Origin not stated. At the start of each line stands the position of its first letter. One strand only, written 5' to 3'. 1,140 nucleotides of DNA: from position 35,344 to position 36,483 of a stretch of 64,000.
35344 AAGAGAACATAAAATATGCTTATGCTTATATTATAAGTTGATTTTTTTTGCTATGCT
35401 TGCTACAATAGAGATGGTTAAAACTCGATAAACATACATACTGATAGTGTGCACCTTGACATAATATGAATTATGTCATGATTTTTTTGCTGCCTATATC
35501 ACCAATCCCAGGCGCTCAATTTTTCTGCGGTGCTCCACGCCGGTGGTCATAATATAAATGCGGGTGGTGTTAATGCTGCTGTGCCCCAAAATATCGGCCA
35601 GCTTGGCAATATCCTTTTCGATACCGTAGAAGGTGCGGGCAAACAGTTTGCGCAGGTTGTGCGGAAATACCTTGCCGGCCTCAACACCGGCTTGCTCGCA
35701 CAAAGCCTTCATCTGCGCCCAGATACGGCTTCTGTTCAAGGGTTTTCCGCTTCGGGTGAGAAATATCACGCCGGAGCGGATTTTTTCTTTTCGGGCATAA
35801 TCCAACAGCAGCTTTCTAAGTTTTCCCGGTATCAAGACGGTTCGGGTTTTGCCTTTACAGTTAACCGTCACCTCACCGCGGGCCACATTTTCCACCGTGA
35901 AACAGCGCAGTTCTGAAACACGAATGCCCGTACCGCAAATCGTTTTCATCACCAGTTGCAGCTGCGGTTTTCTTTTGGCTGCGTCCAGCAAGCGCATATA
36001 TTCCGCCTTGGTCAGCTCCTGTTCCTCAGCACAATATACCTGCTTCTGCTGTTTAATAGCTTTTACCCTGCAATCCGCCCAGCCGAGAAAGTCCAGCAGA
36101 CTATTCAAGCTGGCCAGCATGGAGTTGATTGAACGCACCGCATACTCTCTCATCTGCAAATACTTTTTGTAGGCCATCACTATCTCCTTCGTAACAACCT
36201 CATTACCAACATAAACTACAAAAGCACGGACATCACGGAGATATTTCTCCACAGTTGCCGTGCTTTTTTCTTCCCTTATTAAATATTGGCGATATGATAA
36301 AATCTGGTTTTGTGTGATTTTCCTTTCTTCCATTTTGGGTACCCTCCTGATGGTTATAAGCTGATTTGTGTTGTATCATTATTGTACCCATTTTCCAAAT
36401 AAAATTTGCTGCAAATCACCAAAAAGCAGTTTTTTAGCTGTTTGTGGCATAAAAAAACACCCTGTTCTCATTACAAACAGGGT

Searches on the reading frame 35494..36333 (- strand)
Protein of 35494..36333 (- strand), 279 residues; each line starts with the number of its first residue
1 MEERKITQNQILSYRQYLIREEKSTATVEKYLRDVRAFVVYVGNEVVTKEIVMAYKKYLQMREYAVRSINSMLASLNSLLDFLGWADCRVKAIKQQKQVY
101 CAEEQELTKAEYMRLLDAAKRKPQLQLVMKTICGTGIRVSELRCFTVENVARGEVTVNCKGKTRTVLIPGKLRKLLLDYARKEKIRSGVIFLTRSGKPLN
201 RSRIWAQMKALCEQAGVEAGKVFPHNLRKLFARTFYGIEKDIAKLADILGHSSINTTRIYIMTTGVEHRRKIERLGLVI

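Call 4: search_protein_families(library=pfam, proteins=[window:35494-36333:-], max_evalue=0.01)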
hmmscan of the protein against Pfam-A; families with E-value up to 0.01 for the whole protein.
window:35494-36333:- (279 aa): 5 families
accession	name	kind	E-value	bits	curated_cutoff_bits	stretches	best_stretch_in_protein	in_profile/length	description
PF00589.27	Phage_integrase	-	2.2e-25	89.8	27.1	1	107-261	3-166/172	Phage integrase family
PF02899.23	Phage_int_SAM_1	-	6.2e-07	30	22.3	1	13-85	3-81/83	Phage integrase, N-terminal SAM-like domain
PF13102.12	Phage_int_SAM_5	-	5.3e-05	24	22.3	0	5-39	45-79/98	Phage integrase SAM-like domain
PF13495.12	Phage_int_SAM_4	-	0.00055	20.7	27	1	15-79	6-74/85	Phage integrase, N-terminal SAM-like domain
PF06757.18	Ins_allergen_rp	-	0.0079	16.5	23.2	0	8-142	54-173/174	Insect allergen related repeat, nitrile-specifier detoxification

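Call 5: search_protein_families(library=ncbifam, proteins=[window:35494-36333:-], max_evalue=0.01)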
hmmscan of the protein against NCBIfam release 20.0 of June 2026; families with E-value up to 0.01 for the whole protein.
window:35494-36333:- (279 aa): 11 families
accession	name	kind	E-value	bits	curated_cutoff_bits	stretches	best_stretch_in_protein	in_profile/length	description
NF040815.2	recomb_XerA_Arch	equivalog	4.4e-40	137.9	220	1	14-267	3-258/263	site-specific tyrosine recombinase/integron integrase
TIGR02225.1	recomb_XerD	equivalog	2.2e-30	106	329.6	1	14-263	3-274/290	site-specific tyrosine recombinase XerD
TIGR02224.1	recomb_XerC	equivalog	2.1e-28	99.6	335.15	1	14-263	3-277/295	tyrosine recombinase XerC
NF001399.0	PRK00283.1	subfamily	5.5e-28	98.1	279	1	7-264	5-284/300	tyrosine recombinase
NF003462.0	PRK05084.1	equivalog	6.3e-15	54.8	267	1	132-275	204-356/360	tyrosine recombinase XerS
TIGR02249.1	integrase_gron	subfamily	1.4e-13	50.9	265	2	202-261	240-298/315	integron integrase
NF002331.0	PRK01287.1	subfamily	8.4e-09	34.8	371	1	6-263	25-312/365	site-specific tyrosine recombinase XerC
NF011946.0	PRK15417.1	equivalog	2.9e-08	33.3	435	1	208-264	261-316/337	integron integrase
NF007370.0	PRK09870.1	subfamily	2.7e-05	23.9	221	1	183-261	100-177/200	tyrosine-type DNA invertase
NF007371.0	PRK09871.1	subfamily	0.0018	17.8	222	1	185-263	97-174/198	tyrosine-type DNA invertase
NF041502.1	integrase_1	equivalog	0.0026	16.5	350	0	14-79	36-104/484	site-specific integrase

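Call 8: find_encoding_contigs(protein=window:35494-36333:-, flank=4000, max_places=10)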
Protein window:35494-36333:- (279 aa): 7 contigs read that carry it; 4 places shown.
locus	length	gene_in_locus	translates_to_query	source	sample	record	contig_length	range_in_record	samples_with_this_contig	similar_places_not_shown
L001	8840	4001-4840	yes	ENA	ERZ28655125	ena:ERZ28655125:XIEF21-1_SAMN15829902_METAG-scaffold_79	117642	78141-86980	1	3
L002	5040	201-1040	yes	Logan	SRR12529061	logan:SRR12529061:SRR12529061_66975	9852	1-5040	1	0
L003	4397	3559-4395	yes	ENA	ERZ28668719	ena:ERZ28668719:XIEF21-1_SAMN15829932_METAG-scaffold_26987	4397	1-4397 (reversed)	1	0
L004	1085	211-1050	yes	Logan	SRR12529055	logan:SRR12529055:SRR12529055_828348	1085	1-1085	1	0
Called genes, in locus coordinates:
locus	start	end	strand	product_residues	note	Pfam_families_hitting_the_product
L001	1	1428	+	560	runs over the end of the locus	PF00920:ILVD_EDD_N, PF24877:ILV_EDD_C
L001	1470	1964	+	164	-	PF01842:ACT, PF22629:ACT_AHAS_ss, PF13710:ACT_5, PF10369:ALS_ss_C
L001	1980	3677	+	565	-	PF02776:TPP_enzyme_N, PF00205:TPP_enzyme_M, PF02775:TPP_enzyme_C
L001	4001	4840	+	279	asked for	PF02899:Phage_int_SAM_1 (weak), PF00589:Phage_integrase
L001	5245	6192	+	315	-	-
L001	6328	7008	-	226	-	PF00156:Pribosyltran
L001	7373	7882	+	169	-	PF02075:RuvC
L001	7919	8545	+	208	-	PF01330:RuvA_N, PF14520:HHH_5, PF21176:RecR_HhH (faint), PF07499:RuvA_C (weak)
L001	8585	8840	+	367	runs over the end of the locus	PF05496:RuvB_N, PF01078:Mg_chelatase (faint), PF00004:AAA, PF07728:AAA_5, PF17864:AAA_lid_4, PF05491:WHD_RuvB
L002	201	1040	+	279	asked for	PF02899:Phage_int_SAM_1 (weak), PF00589:Phage_integrase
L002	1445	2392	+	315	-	-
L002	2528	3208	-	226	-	PF00156:Pribosyltran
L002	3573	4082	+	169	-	PF02075:RuvC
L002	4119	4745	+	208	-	PF01330:RuvA_N, PF14520:HHH_5, PF21176:RecR_HhH (faint), PF07499:RuvA_C (weak)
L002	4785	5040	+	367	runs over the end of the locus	PF05496:RuvB_N, PF01078:Mg_chelatase (faint), PF00004:AAA, PF07728:AAA_5, PF17864:AAA_lid_4, PF05491:WHD_RuvB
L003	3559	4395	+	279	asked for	PF02899:Phage_int_SAM_1 (weak), PF00589:Phage_integrase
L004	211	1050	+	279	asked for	PF02899:Phage_int_SAM_1 (weak), PF00589:Phage_integrase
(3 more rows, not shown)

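Call 12: find_homologous_proteins(query=window:35494-36333:-, max_evalue=1e-20)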
Query window:35494-36333:- (279 aa): 8000 proteins with E <= 1e-20 among 8000 candidates; the best 120 are listed.
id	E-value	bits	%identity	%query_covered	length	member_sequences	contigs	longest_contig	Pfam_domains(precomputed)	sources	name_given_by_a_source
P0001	8.4e-177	604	100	100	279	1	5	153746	PF00589.28,PF02899.24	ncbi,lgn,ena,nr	ncbi:MAG: tyrosine-type recombinase/integrase [Firmicutes bacterium]|nr:tyrosine-type recombinase/in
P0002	3.7e-176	602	100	100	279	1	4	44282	PF00589.28,PF02899.24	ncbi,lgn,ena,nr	ncbi:MAG: tyrosine-type recombinase/integrase [Firmicutes bacterium]|nr:tyrosine-type recombinase/in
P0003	1.0e-158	545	89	100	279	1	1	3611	PF00589.28,PF02899.24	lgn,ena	-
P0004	4.6e-157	539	90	100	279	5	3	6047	PF00589.28,PF02899.24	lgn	-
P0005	9.9e-157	538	87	100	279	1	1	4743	PF00589.28,PF02899.24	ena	-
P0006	2.1e-156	537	87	100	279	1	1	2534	PF00589.28,PF02899.24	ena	-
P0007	2.8e-156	537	87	100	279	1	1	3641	PF00589.28,PF02899.24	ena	-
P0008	4.0e-156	536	87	100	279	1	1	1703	PF00589.28,PF02899.24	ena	-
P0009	5.4e-156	536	87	100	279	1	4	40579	PF00589.28,PF02899.24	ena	-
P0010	8.0e-156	535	87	100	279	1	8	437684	PF00589.28,PF02899.24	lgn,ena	-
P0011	1.8e-155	534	87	100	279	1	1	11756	PF00589.28,PF02899.24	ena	-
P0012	1.0e-154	532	87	100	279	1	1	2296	PF00589.28,PF02899.24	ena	-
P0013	1.7e-154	531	87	100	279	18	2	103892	PF00589.28,PF02899.24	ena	-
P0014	1.8e-154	531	87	100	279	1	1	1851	PF00589.28,PF02899.24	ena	-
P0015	4.2e-154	530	86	100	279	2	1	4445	PF00589.28,PF02899.24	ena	-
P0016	5.3e-154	529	86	100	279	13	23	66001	PF00589.28,PF02899.24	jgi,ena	-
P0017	1.4e-153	528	86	100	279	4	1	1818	PF00589.28,PF02899.24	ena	-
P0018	2.2e-153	527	86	100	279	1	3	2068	PF00589.28,PF02899.24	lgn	-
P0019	3.5e-153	527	85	100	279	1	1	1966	PF00589.28,PF02899.24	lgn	-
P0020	5.0e-153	526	86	100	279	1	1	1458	PF00589.28,PF02899.24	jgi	-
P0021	1.3e-152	525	86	100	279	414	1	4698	PF00589.28,PF02899.24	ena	-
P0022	2.3e-152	524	85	100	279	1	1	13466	PF00589.28,PF02899.24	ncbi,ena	-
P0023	7.7e-152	522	85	100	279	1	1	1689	PF00589.28,PF02899.24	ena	-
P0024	1.1e-151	522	85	100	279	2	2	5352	PF00589.28,PF02899.24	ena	-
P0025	1.6e-151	521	85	100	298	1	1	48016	PF00589.28,PF02899.24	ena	-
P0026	8.4e-151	519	84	100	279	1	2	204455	PF00589.28,PF02899.24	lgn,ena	-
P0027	3.0e-150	517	84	100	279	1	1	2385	PF00589.28,PF02899.24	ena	-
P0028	3.1e-150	517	84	100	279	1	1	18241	PF00589.28,PF02899.24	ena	-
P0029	4.1e-150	517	84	100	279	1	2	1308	PF00589.28,PF02899.24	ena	-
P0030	4.3e-150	517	84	100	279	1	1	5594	PF00589.28,PF02899.24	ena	-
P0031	4.8e-150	516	84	100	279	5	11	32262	PF00589.28,PF02899.24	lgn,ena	-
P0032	9.3e-150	515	84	100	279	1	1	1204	PF00589.28,PF02899.24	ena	-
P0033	1.0e-149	515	83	100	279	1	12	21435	PF00589.28,PF02899.24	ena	-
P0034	1.1e-149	515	85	100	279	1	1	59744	PF00589.28,PF02899.24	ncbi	-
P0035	1.2e-149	515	85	100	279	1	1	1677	PF00589.28,PF02899.24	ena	-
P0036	1.2e-149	515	84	100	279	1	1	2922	PF00589.28,PF02899.24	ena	-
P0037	2.5e-149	514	83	100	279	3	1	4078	PF00589.28,PF02899.24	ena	-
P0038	2.8e-149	514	84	100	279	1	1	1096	PF00589.28,PF02899.24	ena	-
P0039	2.8e-149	514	84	100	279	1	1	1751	PF00589.28,PF02899.24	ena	-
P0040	3.2e-149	514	84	100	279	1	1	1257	PF00589.28,PF02899.24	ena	-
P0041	3.4e-149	514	84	100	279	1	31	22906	PF00589.28,PF02899.24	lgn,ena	-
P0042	4.6e-149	513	83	100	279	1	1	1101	PF00589.28,PF02899.24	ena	-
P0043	5.0e-149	513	84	100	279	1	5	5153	PF00589.28,PF02899.24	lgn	-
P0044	8.9e-149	512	84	100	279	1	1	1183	PF00589.28,PF02899.24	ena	-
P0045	9.9e-149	512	83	100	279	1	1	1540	PF00589.28,PF02899.24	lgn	-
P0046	1.1e-148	512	84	100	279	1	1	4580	PF00589.28,PF02899.24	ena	-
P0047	1.1e-148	512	84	100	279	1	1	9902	PF00589.28,PF02899.24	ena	-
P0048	1.3e-148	512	84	99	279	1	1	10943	PF00589.28,PF02899.24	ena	-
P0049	1.5e-148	511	84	100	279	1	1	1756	PF00589.28,PF02899.24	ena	-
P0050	1.5e-148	511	84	100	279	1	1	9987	PF00589.28,PF02899.24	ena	-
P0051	2.1e-148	511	84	100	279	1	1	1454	PF00589.28,PF02899.24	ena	-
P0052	2.3e-148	511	84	100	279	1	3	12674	PF00589.28,PF02899.24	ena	-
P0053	2.4e-148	511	83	100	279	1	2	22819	PF00589.28,PF02899.24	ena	-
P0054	3.3e-148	510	84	100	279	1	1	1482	PF00589.28,PF02899.24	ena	-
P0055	3.9e-148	510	84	100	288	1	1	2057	PF00589.28,PF02899.24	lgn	-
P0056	5.1e-148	510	84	100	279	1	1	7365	PF00589.28,PF02899.24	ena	-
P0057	8.2e-148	509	84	100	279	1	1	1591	PF00589.28,PF02899.24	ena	-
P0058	9.4e-148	509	84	100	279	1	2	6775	PF00589.28,PF02899.24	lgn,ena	-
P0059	1.3e-147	508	83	100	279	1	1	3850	PF00589.28,PF02899.24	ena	-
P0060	1.3e-147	508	83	100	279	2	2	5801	PF00589.28,PF02899.24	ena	-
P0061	1.3e-147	508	83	100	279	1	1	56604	PF00589.28,PF02899.24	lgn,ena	-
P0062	2.7e-147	507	82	100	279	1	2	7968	PF00589.28,PF02899.24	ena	-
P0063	3.5e-147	507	83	100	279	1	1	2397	PF00589.28,PF02899.24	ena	-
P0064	5.7e-147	506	81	100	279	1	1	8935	PF00589.28,PF02899.24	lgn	-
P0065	8.2e-147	506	81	100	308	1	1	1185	PF00589.28,PF02899.24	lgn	-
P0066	8.6e-147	506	83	100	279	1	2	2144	PF00589.28,PF02899.24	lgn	-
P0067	1.1e-146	505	82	100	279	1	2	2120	PF00589.28,PF02899.24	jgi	-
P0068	1.1e-146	505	81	100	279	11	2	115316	PF00589.28,PF02899.24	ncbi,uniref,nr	ncbi:MAG: tyrosine-type recombinase/integrase [Frisingicoccus sp.]|uniref:tyrosine-type recombinase/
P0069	1.5e-146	505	82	100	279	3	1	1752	PF00589.28,PF02899.24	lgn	-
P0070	2.0e-146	505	82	100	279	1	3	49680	PF00589.28,PF02899.24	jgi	-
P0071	2.8e-146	504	82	100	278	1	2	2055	PF00589.28,PF02899.24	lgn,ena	-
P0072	3.0e-146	504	82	100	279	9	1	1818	PF00589.28,PF02899.24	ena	-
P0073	3.0e-146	504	82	100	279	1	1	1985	PF00589.28,PF02899.24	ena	-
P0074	3.7e-146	504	82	100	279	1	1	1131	PF00589.28,PF02899.24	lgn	-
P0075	4.8e-146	503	82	100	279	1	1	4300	PF00589.28,PF02899.24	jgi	-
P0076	5.5e-146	503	82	100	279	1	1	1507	PF00589.28,PF02899.24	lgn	-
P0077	8.4e-146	502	82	100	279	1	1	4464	PF00589.28,PF02899.24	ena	-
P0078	2.1e-145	501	81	100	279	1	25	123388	PF00589.28,PF02899.24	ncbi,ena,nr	ncbi:MAG: tyrosine-type recombinase/integrase [Peptococcaceae bacterium]|nr:tyrosine-type recombinas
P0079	2.3e-145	501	82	100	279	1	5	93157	PF00589.28,PF02899.24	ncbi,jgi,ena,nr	ncbi:MAG: integrase [Lachnospiraceae bacterium]|nr:integrase [Lachnospiraceae bacterium]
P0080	5.5e-145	500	80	100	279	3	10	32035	PF00589.28,PF02899.24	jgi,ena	-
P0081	8.2e-145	499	81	100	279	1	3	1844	PF13495.13,PF00589.28,PF02899.24,PF06757.19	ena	-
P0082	1.3e-144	499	82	100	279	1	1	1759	PF00589.28,PF02899.24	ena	-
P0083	1.7e-144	498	82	100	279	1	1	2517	PF00589.28,PF02899.24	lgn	-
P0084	3.1e-144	497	81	100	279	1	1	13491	PF00589.28,PF02899.24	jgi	-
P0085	4.8e-144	497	81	100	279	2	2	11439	PF00589.28,PF02899.24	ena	-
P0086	5.2e-144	497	82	100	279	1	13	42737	PF00589.28,PF02899.24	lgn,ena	-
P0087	6.4e-144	496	81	100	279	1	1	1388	PF00589.28,PF02899.24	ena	-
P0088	7.1e-144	496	81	100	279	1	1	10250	PF00589.28,PF02899.24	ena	-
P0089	7.5e-144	496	81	100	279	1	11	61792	PF00589.28,PF02899.24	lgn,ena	-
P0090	8.3e-144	496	81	100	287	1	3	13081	PF00589.28,PF02899.24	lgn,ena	-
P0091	1.2e-143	495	80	100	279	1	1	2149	PF00589.28,PF02899.24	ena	-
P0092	1.5e-143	495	81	100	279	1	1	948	PF00589.28,PF02899.24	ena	-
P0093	1.8e-143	495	80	100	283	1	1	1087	PF00589.28,PF02899.24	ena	-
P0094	2.4e-143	494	81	100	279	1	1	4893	PF00589.28,PF02899.24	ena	-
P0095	3.5e-143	494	81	100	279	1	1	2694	PF00589.28,PF02899.24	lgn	-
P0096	5.1e-143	493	79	100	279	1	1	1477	PF00589.28,PF02899.24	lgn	-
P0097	5.2e-143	493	81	100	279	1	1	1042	PF00589.28,PF02899.24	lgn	-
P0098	8.6e-143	493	81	100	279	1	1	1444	PF00589.28,PF02899.24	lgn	-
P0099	1.2e-142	492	82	100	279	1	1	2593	PF00589.28,PF02899.24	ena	-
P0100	1.3e-142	492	81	100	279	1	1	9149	PF00589.28,PF02899.24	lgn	-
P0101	1.4e-142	492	81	100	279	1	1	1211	PF00589.28,PF02899.24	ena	-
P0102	1.9e-142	492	79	100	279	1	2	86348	PF00589.28,PF02899.24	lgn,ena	-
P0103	2.3e-142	491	80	100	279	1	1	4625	PF00589.28,PF02899.24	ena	-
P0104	2.7e-142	491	80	100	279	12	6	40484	PF00589.28,PF02899.24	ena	-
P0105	3.6e-142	491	79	100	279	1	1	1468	PF00589.28,PF02899.24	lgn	-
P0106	4.8e-142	490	80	100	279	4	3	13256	PF00589.28,PF02899.24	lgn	-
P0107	6.9e-142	490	81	100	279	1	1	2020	PF00589.28,PF02899.24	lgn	-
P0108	6.9e-142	490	80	100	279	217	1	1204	PF00589.28,PF02899.24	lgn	-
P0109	1.6e-141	488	80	100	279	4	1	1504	PF00589.28,PF02899.24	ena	-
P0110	2.1e-141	488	80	100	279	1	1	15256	PF00589.28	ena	-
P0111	2.7e-141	488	81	100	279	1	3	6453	PF00589.28,PF02899.24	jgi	-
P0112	2.8e-141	488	81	100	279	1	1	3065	PF00589.28,PF02899.24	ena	-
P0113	2.9e-141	488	81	100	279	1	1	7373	PF00589.28,PF02899.24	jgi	-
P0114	4.3e-141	487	80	100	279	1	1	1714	PF00589.28,PF02899.24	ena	-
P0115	6.9e-141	486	81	98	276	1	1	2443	PF00589.28,PF02899.24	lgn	-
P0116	9.0e-141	486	81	100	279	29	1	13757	PF00589.28,PF02899.24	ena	-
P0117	1.2e-140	486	80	100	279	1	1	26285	PF00589.28,PF02899.24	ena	-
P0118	2.7e-140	484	79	100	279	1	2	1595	PF00589.28,PF02899.24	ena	-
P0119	2.8e-140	484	80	100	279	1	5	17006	PF00589.28,PF02899.24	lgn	-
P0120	2.9e-140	484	78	100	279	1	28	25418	PF00589.28,PF02899.24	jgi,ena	-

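Call 15: find_related_loci(query=window:35494-36333:-, collection=genome_contigs, flank=4000)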
Query window:35494-36333:- (279 aa) in genome_contigs; peptide patterns used: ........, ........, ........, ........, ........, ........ (x = any residue, [..] = any of these).
599 stretches matched a pattern (row limit reached: there are more); 543 encode a relative of the query (tblastn E <= 1e-3); the best 80 are kept; 80 distinct loci.
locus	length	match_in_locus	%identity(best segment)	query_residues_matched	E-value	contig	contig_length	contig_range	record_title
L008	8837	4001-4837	86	1-279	2e-164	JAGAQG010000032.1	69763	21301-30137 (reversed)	MAG: Lachnospiraceae bacterium isolate RGIG8675 Water_deer_Colon-1__c136941, whole genome shotgun sequence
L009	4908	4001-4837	86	1-279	4e-165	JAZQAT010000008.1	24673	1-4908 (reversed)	MAG: Acetatifactor sp. isolate T1900044642_TS20190108.MAGScoT_cleanbin_000058 SGB_1285_k141_909473, whole genome shotgun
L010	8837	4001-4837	86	1-279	2e-163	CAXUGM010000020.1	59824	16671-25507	Clostridia bacterium UC5.1-1D4 isolate CC00994 genome assembly, contig: CC00994_20_NODE_20_length_59824_cov_225.564430,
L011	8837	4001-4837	85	1-279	4e-163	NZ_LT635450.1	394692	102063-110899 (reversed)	Holdemania sp. Marseille-P2844 strain Marseille-P2844T, whole genome shotgun sequence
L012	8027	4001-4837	85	1-279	6e-163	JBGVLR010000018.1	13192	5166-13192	MAG: Acetatifactor sp. isolate fecal_MAG_277 fecal_MAG_277_contig_0018, whole genome shotgun sequence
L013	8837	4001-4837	85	1-279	9e-163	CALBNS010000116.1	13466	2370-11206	MAG TPA_asm: uncultured Clostridia bacterium isolate SRR6425755_bin.62_CONCOCT_v1.1_MAG genome assembly, contig: ERZ1767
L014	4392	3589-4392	86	8-275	5e-161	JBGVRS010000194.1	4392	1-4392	MAG: Lachnospiraceae bacterium isolate fecal_MAG_135 fecal_MAG_135_contig_0194, whole genome shotgun sequence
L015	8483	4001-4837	82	1-279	3e-156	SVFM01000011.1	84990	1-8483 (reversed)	MAG: Lachnospiraceae bacterium isolate SIG332 NODE_6823_length_84990_cov_3.449913, whole genome shotgun sequence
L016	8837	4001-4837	81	1-279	1e-155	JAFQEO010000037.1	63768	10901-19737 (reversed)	MAG: Peptococcaceae bacterium isolate RGIG1748 Goat_Cecum-3__c954369, whole genome shotgun sequence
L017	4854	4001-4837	80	1-279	7e-154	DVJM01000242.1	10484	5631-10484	MAG TPA_asm: Candidatus Caccousia stercoris isolate 6086 ChiHcec29__C306592_L10484_SRR6323567, whole genome shotgun sequ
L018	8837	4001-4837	78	1-279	6e-147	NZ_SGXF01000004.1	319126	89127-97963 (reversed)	Cuneatibacter caecimuris strain DSM 29486 Ga0310506_104, whole genome shotgun sequence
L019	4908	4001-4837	76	1-279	3e-147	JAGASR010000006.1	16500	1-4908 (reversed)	MAG: Clostridia bacterium isolate RGIG8738 Water_deer_Colon-4__c50758, whole genome shotgun sequence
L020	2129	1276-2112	73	1-279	1e-152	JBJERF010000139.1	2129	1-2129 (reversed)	MAG: Ruminococcus sp. isolate PUUB17_bin.063 NODE_88440_length_2129_cov_20.336066, whole genome shotgun sequence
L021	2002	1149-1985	73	1-279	2e-152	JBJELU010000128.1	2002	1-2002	MAG: Oliverpabstia sp. isolate LOHA43_bin.039 NODE_49980_length_2002_cov_13.980996, whole genome shotgun sequence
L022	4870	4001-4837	74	1-279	5e-143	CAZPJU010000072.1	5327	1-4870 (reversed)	MAG TPA_asm: uncultured Lachnospiraceae bacterium isolate SRP225648_co1_55 genome assembly, contig: NODE_39620_length_53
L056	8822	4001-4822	70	6-279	1e-127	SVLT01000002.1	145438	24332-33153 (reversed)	MAG: Oscillospiraceae bacterium isolate SIG494 NODE_2337_length_145438_cov_6.400940, whole genome shotgun sequence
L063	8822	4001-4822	69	6-279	7e-127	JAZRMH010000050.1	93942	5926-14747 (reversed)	MAG: Faecousia sp. isolate T1900045427_YK20190118.MAGScoT_cleanbin_000004 SGB_7070_k141_31386, whole genome shotgun sequ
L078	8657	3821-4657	66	1-279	7e-125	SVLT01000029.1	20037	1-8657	MAG: Oscillospiraceae bacterium isolate SIG494 NODE_50085_length_20037_cov_8.375691, whole genome shotgun sequence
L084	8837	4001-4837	66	1-279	1e-123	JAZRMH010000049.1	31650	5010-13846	MAG: Faecousia sp. isolate T1900045427_YK20190118.MAGScoT_cleanbin_000004 SGB_7070_k141_564243, whole genome shotgun seq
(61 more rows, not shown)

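Call 23: search_protein_families(library=pfam, alignment_id=A1, max_evalue=0.001)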
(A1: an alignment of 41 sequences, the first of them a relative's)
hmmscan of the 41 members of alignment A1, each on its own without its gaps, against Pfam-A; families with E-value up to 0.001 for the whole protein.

A. member 1, L001:5245-6189:+ (315 aa): 0 families

B. families by the number of members that match (of 41 scanned): 33 families (the first 25 are shown)
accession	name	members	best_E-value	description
PF10502.14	Peptidase_S26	10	2e-32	Signal peptidase, peptidase S26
PF00440.29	TetR_N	9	4.3e-10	Bacterial regulatory proteins, tetR family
PF00717.28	Peptidase_S24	3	2.5e-07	Peptidase S24-like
PF00501.34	AMP-binding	2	6.4e-73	AMP-binding enzyme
PF09479.16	Flg_new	2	9.7e-30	Listeria-Bacteroides repeat domain (List_Bact_rpt)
PF24547.1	DUF7601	2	1.3e-17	Domain of unknown function (DUF7601)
PF00404.24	Dockerin_1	2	5.8e-12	Dockerin type I domain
PF13193.12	AMP-binding_C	2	3e-10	AMP-binding enzyme C-terminal domain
PF00963.24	Cohesin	2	6e-08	Cohesin domain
PF02719.21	Polysacc_synt_2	1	2.6e-122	Polysaccharide biosynthesis protein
PF03457.19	HA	1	2.5e-88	Helicase associated domain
PF02397.22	Bac_transf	1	1.8e-61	Bacterial sugar transferase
PF01391.23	Collagen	1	3.2e-41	Collagen triple helix repeat (20 copies)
PF01370.27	Epimerase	1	2.5e-24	NAD dependent epimerase/dehydratase family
PF00753.33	Lactamase_B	1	4.1e-16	Metallo-beta-lactamase superfamily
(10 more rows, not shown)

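Call 37: search_protein_families(library=phrogs, proteins=[window:35494-36333:-], max_evalue=0.01)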
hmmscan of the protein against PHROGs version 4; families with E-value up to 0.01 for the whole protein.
window:35494-36333:- (279 aa): 4 families
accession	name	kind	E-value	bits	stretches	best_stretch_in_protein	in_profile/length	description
phrog_1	-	integration and excision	2.1e-33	117.5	1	11-271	169-442/611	integrase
phrog_216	-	integration and excision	5e-29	102.3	1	67-275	16-236/301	integrase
phrog_7269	-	integration and excision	7.3e-08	33.2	1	203-262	12-68/89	integrase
phrog_7685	-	integration and excision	4.5e-06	27.4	1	153-264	118-224/240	integrase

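Call 38: search_solved_structures(query=window:35494-36333:-, max_evalue=0.00001)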
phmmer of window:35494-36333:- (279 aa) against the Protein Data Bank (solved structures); distinct sequences matched with E-value up to 0.00001: 7.
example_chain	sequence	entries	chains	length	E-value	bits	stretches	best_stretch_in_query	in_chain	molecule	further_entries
4a8e_A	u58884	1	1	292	3.2e-18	69.7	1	3-269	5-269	PROBABLE TYROSINE RECOMBINASE XERC-LIKE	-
5hxy_A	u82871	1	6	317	1.5e-13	54.3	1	9-261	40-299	Tyrosine recombinase XerA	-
1a0p_A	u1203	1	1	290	2.5e-11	47.1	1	105-263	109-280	SITE-SPECIFIC RECOMBINASE XERD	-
5dcf_A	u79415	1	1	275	3.3e-11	46.7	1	106-267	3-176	Tyrosine recombinase XerD,DNA translocase FtsK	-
5jjv_A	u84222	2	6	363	3.8e-10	43.2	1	116-261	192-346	Tyrosine recombinase XerH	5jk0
2a3v_A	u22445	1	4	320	5.2e-07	32.9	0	203-261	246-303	site-specific recombinase IntI4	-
9i5v_14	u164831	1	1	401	4.4e-06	29.9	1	125-261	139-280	Ribosome-associated translation inhibitor RaiA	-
